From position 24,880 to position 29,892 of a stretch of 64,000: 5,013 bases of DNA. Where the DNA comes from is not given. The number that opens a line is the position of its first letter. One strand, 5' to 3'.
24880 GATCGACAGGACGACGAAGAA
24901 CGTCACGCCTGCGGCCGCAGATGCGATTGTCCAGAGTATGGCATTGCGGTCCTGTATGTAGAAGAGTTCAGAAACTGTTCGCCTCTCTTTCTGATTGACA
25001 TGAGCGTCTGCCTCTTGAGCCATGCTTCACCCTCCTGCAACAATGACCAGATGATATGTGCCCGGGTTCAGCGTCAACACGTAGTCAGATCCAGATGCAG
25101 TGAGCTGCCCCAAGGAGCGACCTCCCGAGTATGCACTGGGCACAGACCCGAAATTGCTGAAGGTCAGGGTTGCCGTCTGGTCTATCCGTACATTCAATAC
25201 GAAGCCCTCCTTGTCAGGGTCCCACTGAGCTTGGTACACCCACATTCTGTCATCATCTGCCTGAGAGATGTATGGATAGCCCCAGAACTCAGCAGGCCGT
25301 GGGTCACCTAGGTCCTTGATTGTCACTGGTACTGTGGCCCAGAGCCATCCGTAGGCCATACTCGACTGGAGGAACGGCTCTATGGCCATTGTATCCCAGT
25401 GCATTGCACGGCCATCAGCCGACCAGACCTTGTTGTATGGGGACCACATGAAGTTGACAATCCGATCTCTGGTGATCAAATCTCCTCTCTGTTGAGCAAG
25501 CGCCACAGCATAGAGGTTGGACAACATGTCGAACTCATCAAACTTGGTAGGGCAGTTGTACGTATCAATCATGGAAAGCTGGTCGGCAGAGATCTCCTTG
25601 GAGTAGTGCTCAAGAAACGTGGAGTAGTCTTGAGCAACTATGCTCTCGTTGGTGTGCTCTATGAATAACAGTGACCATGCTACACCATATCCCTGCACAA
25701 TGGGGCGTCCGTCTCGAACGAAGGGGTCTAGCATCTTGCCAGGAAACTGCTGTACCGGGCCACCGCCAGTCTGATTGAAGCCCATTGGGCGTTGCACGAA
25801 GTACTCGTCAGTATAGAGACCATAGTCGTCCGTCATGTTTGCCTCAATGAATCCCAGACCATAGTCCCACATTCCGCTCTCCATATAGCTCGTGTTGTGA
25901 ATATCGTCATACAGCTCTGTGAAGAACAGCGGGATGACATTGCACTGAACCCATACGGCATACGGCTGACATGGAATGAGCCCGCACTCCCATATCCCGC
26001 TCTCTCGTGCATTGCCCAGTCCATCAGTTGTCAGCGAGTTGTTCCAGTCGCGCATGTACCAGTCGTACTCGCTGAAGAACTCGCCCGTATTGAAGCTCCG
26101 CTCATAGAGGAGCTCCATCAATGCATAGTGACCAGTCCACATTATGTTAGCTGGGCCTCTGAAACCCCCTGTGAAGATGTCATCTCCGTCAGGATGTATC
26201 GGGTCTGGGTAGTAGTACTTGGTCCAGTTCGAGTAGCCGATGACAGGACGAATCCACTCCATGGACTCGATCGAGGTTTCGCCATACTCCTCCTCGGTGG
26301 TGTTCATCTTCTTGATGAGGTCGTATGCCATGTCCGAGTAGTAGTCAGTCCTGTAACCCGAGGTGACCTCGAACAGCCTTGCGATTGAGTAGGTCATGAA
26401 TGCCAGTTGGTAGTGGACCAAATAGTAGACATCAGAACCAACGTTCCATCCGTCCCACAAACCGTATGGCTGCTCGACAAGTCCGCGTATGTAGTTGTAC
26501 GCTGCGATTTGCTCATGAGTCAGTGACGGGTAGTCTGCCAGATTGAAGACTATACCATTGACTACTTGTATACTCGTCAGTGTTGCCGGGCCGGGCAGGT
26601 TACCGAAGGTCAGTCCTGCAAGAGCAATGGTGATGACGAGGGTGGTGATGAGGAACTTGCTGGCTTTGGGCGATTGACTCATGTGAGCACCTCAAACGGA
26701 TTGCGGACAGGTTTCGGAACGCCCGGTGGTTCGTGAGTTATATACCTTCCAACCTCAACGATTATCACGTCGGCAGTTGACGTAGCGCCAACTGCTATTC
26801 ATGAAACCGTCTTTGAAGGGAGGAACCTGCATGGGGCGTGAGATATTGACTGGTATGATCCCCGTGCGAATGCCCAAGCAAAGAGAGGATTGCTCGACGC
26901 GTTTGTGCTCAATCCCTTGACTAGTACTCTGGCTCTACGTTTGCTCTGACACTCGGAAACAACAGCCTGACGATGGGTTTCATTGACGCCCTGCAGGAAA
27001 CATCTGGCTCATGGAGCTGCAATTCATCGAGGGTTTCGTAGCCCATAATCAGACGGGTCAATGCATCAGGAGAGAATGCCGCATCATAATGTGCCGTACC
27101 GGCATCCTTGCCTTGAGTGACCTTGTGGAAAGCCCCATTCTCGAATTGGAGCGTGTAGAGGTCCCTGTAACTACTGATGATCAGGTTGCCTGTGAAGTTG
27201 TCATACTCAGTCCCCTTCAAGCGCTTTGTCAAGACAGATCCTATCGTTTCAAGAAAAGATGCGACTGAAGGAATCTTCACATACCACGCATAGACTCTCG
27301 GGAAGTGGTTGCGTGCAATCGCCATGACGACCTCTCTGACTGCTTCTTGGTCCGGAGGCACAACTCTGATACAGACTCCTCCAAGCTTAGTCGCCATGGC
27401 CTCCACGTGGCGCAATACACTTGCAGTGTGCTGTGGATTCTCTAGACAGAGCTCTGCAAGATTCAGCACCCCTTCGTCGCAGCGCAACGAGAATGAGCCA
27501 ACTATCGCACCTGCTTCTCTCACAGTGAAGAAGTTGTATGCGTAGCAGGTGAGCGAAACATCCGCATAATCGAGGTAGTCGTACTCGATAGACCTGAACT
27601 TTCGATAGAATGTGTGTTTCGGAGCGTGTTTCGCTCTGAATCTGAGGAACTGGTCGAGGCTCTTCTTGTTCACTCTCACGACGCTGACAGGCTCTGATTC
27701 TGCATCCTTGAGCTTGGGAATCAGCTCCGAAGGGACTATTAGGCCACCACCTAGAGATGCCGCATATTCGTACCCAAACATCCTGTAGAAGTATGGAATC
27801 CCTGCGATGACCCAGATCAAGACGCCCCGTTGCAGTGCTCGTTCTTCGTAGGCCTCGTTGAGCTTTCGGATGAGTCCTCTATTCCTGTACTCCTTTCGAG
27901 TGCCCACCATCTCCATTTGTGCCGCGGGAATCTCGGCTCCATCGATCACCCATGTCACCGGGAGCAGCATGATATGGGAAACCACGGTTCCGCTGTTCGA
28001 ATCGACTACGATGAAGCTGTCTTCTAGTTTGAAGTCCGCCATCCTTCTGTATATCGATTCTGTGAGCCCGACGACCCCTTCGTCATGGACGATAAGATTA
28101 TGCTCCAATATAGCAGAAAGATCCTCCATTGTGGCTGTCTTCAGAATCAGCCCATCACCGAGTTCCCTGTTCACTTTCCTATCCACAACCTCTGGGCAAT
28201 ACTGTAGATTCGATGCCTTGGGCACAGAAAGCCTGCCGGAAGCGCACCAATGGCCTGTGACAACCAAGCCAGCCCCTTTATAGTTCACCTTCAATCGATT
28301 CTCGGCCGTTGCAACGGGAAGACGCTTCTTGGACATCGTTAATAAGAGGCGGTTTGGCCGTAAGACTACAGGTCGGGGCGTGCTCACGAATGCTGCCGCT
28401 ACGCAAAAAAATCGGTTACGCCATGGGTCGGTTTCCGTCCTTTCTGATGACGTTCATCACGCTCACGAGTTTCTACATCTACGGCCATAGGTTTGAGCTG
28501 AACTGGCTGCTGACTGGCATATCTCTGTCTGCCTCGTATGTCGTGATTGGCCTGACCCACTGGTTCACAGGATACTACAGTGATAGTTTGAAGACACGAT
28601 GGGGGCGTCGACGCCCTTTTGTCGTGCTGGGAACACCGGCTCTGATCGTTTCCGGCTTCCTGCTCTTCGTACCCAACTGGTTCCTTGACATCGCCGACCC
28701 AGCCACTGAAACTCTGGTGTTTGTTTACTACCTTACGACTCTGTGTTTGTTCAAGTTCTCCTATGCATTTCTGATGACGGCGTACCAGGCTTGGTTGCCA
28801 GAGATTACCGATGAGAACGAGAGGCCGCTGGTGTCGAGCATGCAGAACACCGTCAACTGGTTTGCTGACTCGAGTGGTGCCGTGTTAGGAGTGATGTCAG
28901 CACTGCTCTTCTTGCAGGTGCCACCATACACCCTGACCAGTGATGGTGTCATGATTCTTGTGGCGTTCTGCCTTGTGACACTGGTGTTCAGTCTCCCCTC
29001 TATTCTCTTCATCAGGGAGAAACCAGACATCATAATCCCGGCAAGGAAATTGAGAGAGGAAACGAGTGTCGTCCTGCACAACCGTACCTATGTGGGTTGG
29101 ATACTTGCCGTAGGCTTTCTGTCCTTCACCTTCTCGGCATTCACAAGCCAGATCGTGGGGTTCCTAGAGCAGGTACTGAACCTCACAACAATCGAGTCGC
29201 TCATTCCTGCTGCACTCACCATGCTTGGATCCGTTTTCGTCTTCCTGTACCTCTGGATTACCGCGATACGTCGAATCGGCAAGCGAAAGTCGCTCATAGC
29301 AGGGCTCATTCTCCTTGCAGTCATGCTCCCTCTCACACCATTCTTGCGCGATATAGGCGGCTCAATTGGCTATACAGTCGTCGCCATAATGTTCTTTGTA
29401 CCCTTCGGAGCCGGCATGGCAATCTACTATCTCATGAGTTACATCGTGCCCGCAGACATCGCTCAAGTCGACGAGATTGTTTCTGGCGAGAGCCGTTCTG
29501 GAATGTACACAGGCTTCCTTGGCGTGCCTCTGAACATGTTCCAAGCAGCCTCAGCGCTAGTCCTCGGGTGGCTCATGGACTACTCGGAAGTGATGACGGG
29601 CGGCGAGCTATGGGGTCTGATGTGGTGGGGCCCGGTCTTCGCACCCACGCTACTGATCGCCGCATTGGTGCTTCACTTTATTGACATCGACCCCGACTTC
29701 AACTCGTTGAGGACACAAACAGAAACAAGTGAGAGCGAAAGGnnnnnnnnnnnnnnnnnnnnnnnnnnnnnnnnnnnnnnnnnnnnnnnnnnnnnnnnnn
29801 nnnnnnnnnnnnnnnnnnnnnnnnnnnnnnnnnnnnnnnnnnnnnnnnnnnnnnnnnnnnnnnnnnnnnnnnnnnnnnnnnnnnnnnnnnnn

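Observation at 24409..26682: Archaeal linalool dehydratase/isomerase-like enzyme coupled to an ECF S-component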

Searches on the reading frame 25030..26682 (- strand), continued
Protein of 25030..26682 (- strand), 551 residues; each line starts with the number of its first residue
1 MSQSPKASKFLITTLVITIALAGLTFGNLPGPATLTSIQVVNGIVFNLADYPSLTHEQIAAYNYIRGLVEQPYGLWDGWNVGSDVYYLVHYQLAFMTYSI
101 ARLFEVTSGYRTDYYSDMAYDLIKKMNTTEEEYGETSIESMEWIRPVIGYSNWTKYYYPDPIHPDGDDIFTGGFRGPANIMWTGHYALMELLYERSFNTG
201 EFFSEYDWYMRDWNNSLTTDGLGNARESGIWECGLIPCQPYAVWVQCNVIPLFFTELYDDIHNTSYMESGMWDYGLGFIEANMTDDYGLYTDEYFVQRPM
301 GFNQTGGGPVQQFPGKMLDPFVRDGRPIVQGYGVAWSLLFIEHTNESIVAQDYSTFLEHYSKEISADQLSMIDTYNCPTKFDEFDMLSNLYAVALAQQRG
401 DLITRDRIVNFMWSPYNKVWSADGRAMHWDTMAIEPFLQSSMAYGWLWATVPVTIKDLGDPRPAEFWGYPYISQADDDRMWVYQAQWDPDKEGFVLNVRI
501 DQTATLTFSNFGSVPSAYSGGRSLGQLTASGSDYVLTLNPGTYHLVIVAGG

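Call 48: find_encoding_contigs(protein=P0148, flank=8000, max_places=2)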
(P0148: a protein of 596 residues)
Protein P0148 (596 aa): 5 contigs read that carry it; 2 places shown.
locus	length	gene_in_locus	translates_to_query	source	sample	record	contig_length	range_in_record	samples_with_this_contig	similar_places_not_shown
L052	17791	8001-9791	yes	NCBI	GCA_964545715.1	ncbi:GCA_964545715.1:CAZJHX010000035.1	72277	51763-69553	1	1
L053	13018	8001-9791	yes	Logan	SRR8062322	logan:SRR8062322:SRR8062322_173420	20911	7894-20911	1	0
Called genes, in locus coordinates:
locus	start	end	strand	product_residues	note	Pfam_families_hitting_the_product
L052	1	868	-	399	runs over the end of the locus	PF01522:Polysacc_deac_1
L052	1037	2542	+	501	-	-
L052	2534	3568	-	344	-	PF07719:TPR_2 (faint), PF13181:TPR_8 (faint), PF13432:TPR_16 (faint), PF13371:TPR_9 (faint), PF13428:TPR_14 (faint), PF21033:RMD1-3 (faint), PF23914:TPR_CcmH_CycH (faint), PF00515:TPR_1 (faint), +5 more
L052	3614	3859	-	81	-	-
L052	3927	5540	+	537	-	PF00069:Pkinase, PF07714:PK_Tyr_Ser-Thr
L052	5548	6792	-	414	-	PF03712:Cu2_monoox_C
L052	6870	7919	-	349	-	PF12625:Arabinose_bd, PF12833:HTH_18, PF00165:HTH_AraC (weak)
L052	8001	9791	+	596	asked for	PF18566:Ldi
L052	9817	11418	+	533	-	PF01839:FG-GAP (faint), PF13517:FG-GAP_3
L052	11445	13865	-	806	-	PF00526:Dicty_CTDC (faint)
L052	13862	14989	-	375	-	-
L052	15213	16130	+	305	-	-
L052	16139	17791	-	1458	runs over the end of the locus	?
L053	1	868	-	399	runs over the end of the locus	PF01522:Polysacc_deac_1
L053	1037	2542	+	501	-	-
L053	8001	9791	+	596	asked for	PF18566:Ldi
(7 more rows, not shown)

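Call 49: find_encoding_contigs(protein=P0123, flank=8000, max_places=1)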
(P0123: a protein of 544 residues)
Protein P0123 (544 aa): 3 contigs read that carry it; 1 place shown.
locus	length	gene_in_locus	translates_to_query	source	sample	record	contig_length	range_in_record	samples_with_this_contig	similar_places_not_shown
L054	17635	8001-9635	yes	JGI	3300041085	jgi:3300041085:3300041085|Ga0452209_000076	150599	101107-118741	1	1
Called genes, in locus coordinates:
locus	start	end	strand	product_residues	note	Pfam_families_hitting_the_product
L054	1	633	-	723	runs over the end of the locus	PF02629:CoA_binding, PF13380:CoA_binding_2, PF13607:Succ_CoA_lig, PF19045:Ligase_CoA_2, PF13549:ATP-grasp_5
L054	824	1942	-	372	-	PF01399:PCI (faint)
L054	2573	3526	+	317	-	PF01261:AP_endonuc_2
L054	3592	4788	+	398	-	PF01321:Creatinase_N, PF00557:Peptidase_M24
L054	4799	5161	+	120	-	PF13181:TPR_8 (faint), PF13424:TPR_12 (faint), PF13428:TPR_14 (faint), PF13414:TPR_11, PF13431:TPR_17 (weak), PF00515:TPR_1 (weak), PF07719:TPR_2 (weak), PF13414:TPR_11 (weak), +4 more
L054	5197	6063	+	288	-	PF00753:Lactamase_B, PF23023:Anti-Pycsar_Apyc1 (weak), PF12706:Lactamase_B_2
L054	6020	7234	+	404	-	PF01757:Acyl_transf_3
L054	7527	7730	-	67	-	PF01339:CheB_methylest (weak)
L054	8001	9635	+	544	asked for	PF18566:Ldi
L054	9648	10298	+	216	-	PF07155:ECF-ribofla_trS (weak)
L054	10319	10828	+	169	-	PF04978:MST (faint), PF12867:DinB_2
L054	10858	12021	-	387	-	PF02771:Acyl-CoA_dh_N, PF02770:Acyl-CoA_dh_M, PF00441:Acyl-CoA_dh_1, PF08028:Acyl-CoA_dh_2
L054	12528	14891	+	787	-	PF01399:PCI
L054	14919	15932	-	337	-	PF04087:DUF389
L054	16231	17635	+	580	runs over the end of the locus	PF00528:BPD_transp_1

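Call 50: find_encoding_contigs(protein=P0140, flank=8000, max_places=1)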
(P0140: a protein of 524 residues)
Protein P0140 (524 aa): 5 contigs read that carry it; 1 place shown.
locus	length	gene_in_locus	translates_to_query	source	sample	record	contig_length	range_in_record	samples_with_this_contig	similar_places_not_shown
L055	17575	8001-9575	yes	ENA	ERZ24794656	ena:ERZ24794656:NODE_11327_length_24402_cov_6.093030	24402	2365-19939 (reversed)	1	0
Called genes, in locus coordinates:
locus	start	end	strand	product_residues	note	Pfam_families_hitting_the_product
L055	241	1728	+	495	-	PF00289:Biotin_carb_N, PF02786:CPSase_L_D2, PF07478:Dala_Dala_lig_C, PF02785:Biotin_carb_C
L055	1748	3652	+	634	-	PF25919:BSH_CusB (faint), PF02436:PYC_OADA, PF00364:Biotin_lipoyl, PF25917:BSH_RND, PF25973:BSH_CzcB (faint), PF25984:BSH_YknX (weak)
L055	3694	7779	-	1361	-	PF00501:AMP-binding, PF13193:AMP-binding_C (faint), PF00550:PP-binding, PF00132:Hexapep (faint)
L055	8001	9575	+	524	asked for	PF18566:Ldi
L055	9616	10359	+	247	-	PF02525:Flavodoxin_2, PF03358:FMN_red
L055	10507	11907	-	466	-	PF21349:RUBY_RBDX, PF01645:Glu_synthase, PF01070:FMN_dh (weak)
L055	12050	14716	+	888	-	PF02415:Chlam_PMP (faint)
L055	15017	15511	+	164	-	PF02915:Rubrerythrin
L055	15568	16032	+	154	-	PF02915:Rubrerythrin, PF09537:DUF2383 (faint), PF13668:Ferritin_2 (weak)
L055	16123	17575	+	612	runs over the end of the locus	PF01855:POR_N, PF02775:TPP_enzyme_C, PF12797:Fer4_2 (faint), PF12838:Fer4_7 (weak), PF13187:Fer4_9 (weak), PF13237:Fer4_10 (weak), PF14697:Fer4_21 (weak), PF00037:Fer4 (weak), +1 more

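Call 51: find_encoding_contigs(protein=P0156, flank=8000, max_places=1)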
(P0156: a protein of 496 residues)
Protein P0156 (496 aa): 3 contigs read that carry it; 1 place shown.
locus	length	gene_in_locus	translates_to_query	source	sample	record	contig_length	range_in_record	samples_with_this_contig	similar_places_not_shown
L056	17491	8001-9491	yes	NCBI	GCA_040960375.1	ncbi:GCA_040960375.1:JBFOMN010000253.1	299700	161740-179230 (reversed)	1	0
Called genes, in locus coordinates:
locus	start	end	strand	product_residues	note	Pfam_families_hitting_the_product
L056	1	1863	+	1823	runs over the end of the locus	PF07963:N_methyl (weak), PF00754:F5_F8_type_C (faint), PF22633:F5_F8_type_C_2 (weak)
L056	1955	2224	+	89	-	-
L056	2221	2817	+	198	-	PF13623:SurA_N_2 (faint), PF13624:SurA_N_3 (faint)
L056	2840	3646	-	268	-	PF00149:Metallophos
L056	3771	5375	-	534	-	PF01039:Carboxyl_trans, PF03255:ACCA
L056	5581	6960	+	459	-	-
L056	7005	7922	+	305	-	PF12911:OppC_N, PF00528:BPD_transp_1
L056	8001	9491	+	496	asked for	PF18566:Ldi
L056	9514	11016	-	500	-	PF00732:GMC_oxred_N, PF00890:FAD_binding_2 (weak), PF01266:DAO (faint), PF05199:GMC_oxred_C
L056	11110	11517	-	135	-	-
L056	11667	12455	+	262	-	PF00378:ECH_1, PF16113:ECH_2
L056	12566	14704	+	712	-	PF03781:FGE-sulfatase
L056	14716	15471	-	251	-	PF07722:Peptidase_C26, PF00117:GATase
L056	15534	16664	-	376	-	PF00155:Aminotran_1_2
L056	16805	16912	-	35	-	-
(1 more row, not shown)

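Call 71: search_solved_structures(query=A3, max_evalue=1, show_alignments=1)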
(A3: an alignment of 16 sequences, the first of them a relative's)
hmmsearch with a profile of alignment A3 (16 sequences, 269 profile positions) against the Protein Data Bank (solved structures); distinct sequences matched with E-value up to 1: 3.
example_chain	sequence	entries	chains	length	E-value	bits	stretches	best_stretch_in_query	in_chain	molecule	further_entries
1qge_D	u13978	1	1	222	0.18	14.6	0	67-122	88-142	PROTEIN (TRIACYLGLYCEROL HYDROLASE)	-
1cvl_A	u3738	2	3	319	0.51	13.1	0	67-121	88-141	TRIACYLGLYCEROL HYDROLASE | Lipase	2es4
1tah_B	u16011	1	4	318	0.6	12.9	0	67-121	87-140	LIPASE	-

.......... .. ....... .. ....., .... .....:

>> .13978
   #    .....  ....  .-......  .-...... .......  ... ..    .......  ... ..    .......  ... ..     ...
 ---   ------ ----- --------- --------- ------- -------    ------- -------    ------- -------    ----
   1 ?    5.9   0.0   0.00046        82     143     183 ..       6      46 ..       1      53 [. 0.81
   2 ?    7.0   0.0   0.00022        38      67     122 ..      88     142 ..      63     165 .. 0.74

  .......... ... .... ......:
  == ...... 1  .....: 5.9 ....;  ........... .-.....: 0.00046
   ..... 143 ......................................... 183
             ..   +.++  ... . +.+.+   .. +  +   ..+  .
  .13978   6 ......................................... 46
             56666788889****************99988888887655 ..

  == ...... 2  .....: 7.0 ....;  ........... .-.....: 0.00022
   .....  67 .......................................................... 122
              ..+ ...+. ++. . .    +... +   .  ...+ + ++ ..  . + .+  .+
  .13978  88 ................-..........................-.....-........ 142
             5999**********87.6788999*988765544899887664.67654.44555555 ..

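Call 72: search_protein_families(library=pfam, alignment_id=A3, max_evalue=0.1)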
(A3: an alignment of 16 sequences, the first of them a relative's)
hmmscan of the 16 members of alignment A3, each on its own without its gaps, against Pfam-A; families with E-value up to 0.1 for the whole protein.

A. member 1, L040:6454-7260:+ (269 aa): 1 family
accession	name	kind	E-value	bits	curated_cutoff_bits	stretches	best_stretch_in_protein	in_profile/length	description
PF01148.25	CTP_transf_1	-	0.00098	19.5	24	1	18-228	20-215/264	Cytidylyltransferase family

B. families by the number of members that match (of 16 scanned): 3 families
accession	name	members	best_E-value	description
PF01148.25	CTP_transf_1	4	0.00098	Cytidylyltransferase family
PF16481.10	DUF5058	2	0.015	Domain of unknown function (DUF5058)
PF04217.19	DUF412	2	0.033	Protein of unknown function, DUF412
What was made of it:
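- The identity of c8 is unresolved: 4 of 16 members hit the Pfam model at E>=1e-3, and there is no PDB hit (calls 71, 72).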

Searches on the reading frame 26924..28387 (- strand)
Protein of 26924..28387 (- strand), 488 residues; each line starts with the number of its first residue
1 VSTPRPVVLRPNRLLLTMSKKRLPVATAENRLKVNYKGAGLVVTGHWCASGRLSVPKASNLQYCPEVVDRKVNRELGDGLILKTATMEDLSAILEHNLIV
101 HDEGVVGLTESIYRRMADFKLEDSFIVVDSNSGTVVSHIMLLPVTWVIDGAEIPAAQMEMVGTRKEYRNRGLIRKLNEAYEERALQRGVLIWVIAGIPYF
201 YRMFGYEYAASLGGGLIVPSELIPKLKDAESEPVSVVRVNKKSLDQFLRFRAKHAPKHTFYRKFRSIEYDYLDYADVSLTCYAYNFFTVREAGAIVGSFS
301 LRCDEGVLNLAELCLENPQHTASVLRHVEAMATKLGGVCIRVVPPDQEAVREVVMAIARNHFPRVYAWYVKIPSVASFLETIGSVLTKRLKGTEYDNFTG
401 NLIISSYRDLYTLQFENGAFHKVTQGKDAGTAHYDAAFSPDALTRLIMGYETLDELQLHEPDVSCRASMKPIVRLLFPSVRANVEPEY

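Call 3: search_protein_families(library=pfam, proteins=[window:26924-28387:-], max_evalue=0.01)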
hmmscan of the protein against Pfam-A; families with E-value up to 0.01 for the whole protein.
window:26924-28387:- (488 aa): 4 families
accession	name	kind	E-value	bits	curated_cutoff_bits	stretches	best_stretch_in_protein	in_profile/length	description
PF13527.13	Acetyltransf_9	-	9.2e-15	55.2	25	1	121-209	38-127/127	Acetyltransferase (GNAT) domain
PF00583.31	Acetyltransf_1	-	3.3e-06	27.8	20.7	1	118-192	26-98/116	Acetyltransferase (GNAT) family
PF13508.13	Acetyltransf_7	-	0.00029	21.6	27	1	124-207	4-83/84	Acetyltransferase (GNAT) domain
PF13530.11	SCP2_2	-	0.0015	19.6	23.2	1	410-459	33-80/105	Sterol carrier protein domain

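Call 4: search_protein_families(library=ncbifam, proteins=[window:26924-28387:-], max_evalue=0.01)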
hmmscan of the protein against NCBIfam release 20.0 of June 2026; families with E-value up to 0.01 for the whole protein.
window:26924-28387:- (488 aa): 2 families
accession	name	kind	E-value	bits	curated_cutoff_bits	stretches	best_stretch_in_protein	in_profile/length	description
NF002368.0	PRK01346.1-5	equivalog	0.00096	18.1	576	1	80-210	7-135/402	enhanced intracellular survival protein Eis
NF002367.0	PRK01346.1-4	subfamily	0.0046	16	259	1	112-235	35-158/411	hypothetical protein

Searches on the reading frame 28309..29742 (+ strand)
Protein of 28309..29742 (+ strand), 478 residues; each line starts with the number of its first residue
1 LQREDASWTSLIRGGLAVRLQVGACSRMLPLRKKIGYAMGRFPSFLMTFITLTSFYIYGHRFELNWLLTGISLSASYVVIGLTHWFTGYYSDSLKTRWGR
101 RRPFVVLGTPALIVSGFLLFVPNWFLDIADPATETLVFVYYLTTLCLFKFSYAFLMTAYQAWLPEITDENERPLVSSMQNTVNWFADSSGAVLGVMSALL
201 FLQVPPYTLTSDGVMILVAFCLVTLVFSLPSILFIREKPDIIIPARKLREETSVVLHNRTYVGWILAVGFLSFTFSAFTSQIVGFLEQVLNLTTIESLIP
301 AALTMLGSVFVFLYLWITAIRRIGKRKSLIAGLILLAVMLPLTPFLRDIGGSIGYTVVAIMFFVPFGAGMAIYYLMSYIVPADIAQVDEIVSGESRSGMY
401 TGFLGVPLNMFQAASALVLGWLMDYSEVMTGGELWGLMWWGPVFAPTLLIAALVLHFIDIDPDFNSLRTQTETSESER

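Call 3: search_protein_families(library=pfam, proteins=[window:28309-29742:+], max_evalue=0.01)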
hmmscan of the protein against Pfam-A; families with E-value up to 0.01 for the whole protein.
window:28309-29742:+ (478 aa): 2 families
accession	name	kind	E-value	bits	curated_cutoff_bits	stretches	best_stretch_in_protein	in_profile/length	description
PF13347.12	MFS_2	-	6.2e-27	94.6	27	1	58-428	24-386/427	MFS/sugar transport protein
PF07690.21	MFS_1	-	1.1e-13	51.3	33.4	1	39-381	3-319/347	Major Facilitator Superfamily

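Call 4: search_protein_families(library=ncbifam, proteins=[window:28309-29742:+], max_evalue=0.01)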
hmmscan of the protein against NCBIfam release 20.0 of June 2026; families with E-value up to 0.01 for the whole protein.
window:28309-29742:+ (478 aa): 3 families
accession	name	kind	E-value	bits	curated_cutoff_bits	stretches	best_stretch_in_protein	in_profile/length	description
TIGR00792.1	gph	subfamily_domain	9.4e-13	47.6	231.35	1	34-428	1-383/437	glycoside-pentoside-hexuronide (GPH):cation symporter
NF007353.0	PRK09848.1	equivalog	1.1e-08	34.3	528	1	29-341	5-309/457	glucuronide transporter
TIGR01301.1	GPH_sucrose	subfamily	1.5e-06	27.4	511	1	86-211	58-187/476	sucrose/proton symporter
